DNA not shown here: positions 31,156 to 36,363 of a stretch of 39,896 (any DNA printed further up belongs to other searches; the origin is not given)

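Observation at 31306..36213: Single 1635-aa protein fusing a Hanks kinase, a STAND NTPase, TPRs, a GAF domain and a complete sigma54 enhancer-binding module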

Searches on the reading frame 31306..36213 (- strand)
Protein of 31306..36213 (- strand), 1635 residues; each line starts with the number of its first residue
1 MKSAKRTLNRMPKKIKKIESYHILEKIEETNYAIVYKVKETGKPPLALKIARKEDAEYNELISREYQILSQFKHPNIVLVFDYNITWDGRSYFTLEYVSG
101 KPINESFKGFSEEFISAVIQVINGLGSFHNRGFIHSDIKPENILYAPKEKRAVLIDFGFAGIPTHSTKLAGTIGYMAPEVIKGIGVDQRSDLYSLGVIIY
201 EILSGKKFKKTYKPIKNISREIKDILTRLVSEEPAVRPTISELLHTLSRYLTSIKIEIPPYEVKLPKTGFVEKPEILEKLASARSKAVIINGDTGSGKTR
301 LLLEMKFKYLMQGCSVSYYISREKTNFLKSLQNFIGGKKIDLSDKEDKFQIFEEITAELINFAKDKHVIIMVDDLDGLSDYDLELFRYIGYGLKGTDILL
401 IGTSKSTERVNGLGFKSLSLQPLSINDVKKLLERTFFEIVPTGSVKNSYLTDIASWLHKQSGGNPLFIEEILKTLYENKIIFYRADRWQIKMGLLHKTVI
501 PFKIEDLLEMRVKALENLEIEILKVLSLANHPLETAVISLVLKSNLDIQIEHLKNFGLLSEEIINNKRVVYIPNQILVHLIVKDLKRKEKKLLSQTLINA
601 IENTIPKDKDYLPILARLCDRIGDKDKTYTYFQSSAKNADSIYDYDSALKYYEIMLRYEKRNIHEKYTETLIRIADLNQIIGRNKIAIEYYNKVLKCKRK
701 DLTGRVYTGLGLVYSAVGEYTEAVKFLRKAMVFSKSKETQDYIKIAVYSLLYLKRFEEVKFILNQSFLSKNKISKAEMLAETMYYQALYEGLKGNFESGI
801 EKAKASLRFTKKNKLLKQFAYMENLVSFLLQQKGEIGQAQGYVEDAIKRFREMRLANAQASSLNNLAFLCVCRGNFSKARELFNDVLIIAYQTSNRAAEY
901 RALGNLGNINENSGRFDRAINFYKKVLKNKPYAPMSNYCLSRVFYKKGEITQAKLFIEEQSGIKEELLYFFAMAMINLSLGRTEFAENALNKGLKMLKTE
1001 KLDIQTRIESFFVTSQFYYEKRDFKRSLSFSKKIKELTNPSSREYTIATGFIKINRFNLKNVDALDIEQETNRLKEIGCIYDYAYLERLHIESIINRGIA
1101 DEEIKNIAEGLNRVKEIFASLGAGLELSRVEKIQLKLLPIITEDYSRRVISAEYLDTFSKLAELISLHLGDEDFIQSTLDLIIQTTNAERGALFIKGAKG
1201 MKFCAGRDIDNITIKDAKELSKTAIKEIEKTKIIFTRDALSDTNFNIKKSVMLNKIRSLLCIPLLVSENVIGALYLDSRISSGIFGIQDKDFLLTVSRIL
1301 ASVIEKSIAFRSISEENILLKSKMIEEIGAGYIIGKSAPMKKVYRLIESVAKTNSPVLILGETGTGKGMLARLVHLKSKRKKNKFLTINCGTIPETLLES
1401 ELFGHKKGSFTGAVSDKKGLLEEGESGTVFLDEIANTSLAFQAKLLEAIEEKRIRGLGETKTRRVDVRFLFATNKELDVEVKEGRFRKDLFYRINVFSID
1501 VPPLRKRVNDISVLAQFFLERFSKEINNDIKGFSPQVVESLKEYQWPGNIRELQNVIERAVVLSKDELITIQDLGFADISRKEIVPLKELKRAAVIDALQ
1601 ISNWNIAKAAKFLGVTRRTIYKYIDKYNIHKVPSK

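Call 5: search_protein_families(library=pfam, proteins=[window:31306-36213:-], max_evalue=0.01)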
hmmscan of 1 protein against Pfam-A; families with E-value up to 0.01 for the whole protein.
window:31306-36213:- (1635 aa): 44 families (the best 25 are shown)
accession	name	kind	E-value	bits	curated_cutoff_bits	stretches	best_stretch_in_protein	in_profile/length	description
PF00158.32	Sigma54_activat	-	1.4e-65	220.5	20.2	1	1333-1499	1-167/168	Sigma-54 interaction domain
PF00069.31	Pkinase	-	2.2e-40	139.2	31.7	1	21-245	1-259/263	Protein kinase domain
PF25601.1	AAA_lid_14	-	1.1e-24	86.5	27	1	1505-1575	1-71/87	AAA+ ATPase lid domain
PF13424.12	TPR_12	-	1.2e-20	73.9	30.1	3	860-929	3-74/77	Tetratricopeptide repeat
PF14532.12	Sigma54_activ_2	-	1.6e-20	74.2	25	1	1334-1504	1-138/138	Sigma-54 interaction domain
PF07714.23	PK_Tyr_Ser-Thr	-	1.6e-19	70.7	23.1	1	24-213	4-209/258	Protein tyrosine and serine/threonine kinase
PF00515.34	TPR_1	-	7.1e-15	54.5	27.8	1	901-931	2-32/34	Tetratricopeptide repeat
PF07719.23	TPR_2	-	8.4e-15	54.1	27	1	901-931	2-32/34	Tetratricopeptide repeat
PF13176.12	TPR_7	-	6.3e-12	45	27.9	1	902-927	1-26/36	Tetratricopeptide repeat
PF13181.12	TPR_8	-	2e-11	43.5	25.7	1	900-931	1-32/34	Tetratricopeptide repeat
PF13374.12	TPR_10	-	5.5e-11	42.5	27.5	0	705-732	3-30/42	Tetratricopeptide repeat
PF13191.12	AAA_16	-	1.5e-09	39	32.6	1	276-388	15-154/167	AAA ATPase domain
PF07728.20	AAA_5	-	1.5e-09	38.4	22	1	1356-1475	1-123/139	AAA domain (dynein-related subfamily)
PF13401.12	AAA_22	-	2.8e-09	37.8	27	1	287-406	7-126/130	AAA domain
PF12895.13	ANAPC3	-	6.2e-09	36.5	27.2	1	914-992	3-81/82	Anaphase-promoting complex, cyclosome, subunit 3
PF02954.25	HTH_8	-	8.6e-09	35.4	22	1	1589-1627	4-42/42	Bacterial regulatory protein, Fis family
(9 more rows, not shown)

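Call 6: search_protein_families(library=ncbifam, proteins=[window:31306-36213:-], max_evalue=0.01)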
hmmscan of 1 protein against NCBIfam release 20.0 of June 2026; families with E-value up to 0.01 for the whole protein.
window:31306-36213:- (1635 aa): 61 families (the best 25 are shown)
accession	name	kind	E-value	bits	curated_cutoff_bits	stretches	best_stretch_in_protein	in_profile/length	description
TIGR01817.1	nifA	equivalog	6e-102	342.1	528.85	1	1176-1577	25-441/534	nif-specific transcriptional activator NifA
TIGR02915.1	PEP_resp_reg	equivalog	2.3e-98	329.9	502.6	1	1299-1629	108-444/445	PEP-CTERM-box response regulator transcription factor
NF038308.1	RNA_repair_RtcR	equivalog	5e-96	322.6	650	1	1300-1575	149-433/530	RNA repair transcriptional activator RtcR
NF003451.0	PRK05022.1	equivalog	1.5e-92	311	476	1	1255-1568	111-427/512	nitric oxide reductase transcriptional regulator NorR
NF041552.1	TF_PrdR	equivalog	8.1e-91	305.1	795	1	1327-1628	264-577/577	sigma-54 dependent transcriptional regulator PrdR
NF008469.0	PRK11361.1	equivalog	3.9e-87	292.9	714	1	1300-1629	112-456/461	acetoacetate metabolism transcriptional regulator AtoC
NF041946.1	LuxO_transreg_Vib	equivalog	8.2e-86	288.6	800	2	1332-1574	134-376/463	quorum-sensing sigma-54 dependent transcriptional regulator LuxO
NF050807.1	TransRegFlbDCaul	equivalog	1.4e-80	271.3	750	1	1333-1580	120-367/454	sigma-54-dependent transcriptional regulator FlbD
NF007689.0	PRK10365.1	equivalog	3.3e-80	270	760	1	1333-1621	141-436/441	sigma-54-dependent response regulator transcription factor ZraR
TIGR01818.1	ntrC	equivalog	1.6e-77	261.3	558.6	1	1326-1575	129-378/463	nitrogen regulation protein NR(I)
TIGR02974.1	phageshock_pspF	equivalog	3.4e-76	256.6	443.55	1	1333-1574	1-243/336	phage shock protein operon transcriptional activator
NF041906.1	V4R_TF_MobR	exception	3.1e-75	253.7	999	1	1333-1624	234-541/544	phenol degradation transcriptional regulator MobR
TIGR02329.1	propionate_PrpR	equivalog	5.4e-75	253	499.2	1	1331-1624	212-524/526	propionate catabolism operon regulatory protein PrpR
NF049963.1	RespRegFlgRCampy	domain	1.2e-74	251.7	750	1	1331-1629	134-429/429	fla regulon two-component system response regulator FlgR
NF011958.0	PRK15429.1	equivalog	9.9e-74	249.2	830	1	1250-1630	291-687/692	formate hydrogenlyase transcriptional activator FlhA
NF008176.1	PRK10923.1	equivalog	1.3e-64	218.5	620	1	1329-1575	136-382/469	nitrogen regulation protein NR(I)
NF008622.0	PRK11608.1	equivalog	7.9e-63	212.4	529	1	1333-1591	8-267/329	phage shock protein operon transcriptional activator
NF038230.1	Regu_Geo_Pelo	equivalog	3.5e-43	147.6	1200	1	1230-1575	445-827/935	GPMC system transcriptional regulator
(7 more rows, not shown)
